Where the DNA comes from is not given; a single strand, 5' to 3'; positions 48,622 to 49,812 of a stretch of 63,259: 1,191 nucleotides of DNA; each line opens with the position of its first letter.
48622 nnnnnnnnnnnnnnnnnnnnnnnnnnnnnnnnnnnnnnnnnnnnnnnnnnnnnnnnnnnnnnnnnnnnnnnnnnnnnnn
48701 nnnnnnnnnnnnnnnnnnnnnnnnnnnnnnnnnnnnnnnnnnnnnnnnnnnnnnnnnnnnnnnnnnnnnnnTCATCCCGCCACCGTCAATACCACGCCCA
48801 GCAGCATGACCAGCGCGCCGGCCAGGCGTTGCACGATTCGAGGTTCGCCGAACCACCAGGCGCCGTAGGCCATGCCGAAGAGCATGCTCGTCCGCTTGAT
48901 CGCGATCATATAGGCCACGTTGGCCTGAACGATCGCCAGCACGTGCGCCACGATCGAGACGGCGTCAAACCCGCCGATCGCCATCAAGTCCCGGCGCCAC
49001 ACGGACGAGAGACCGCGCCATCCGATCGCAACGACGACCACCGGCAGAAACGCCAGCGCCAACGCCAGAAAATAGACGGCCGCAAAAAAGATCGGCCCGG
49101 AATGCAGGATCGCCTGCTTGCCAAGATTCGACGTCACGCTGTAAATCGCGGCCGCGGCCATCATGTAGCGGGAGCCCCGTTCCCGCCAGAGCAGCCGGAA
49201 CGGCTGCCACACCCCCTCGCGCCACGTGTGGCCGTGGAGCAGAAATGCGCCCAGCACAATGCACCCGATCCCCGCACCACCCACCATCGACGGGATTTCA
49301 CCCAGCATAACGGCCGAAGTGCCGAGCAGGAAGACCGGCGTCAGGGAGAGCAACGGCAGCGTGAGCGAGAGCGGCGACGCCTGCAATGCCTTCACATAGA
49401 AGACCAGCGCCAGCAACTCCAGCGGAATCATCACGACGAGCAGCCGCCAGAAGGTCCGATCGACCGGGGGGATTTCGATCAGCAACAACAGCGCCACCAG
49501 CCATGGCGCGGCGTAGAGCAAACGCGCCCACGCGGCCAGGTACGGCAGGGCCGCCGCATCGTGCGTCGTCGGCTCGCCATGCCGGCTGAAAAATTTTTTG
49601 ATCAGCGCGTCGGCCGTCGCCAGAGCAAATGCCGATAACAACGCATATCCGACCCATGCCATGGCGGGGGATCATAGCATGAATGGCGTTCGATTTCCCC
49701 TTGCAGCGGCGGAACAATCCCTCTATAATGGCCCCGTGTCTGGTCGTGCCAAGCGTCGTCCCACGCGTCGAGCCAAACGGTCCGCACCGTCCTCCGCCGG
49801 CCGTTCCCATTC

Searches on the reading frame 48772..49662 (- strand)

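Call 38: search_protein_families(library=pfam, proteins=[window:48772-49662:-], max_evalue=0.0001)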
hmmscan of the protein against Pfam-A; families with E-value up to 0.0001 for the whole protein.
window:48772-49662:- (296 aa): 1 family
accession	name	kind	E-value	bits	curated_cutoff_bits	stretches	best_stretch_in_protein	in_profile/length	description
PF00892.27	EamA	-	1.6e-16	61.3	28.2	2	2-142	2-133/135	EamA-like transporter family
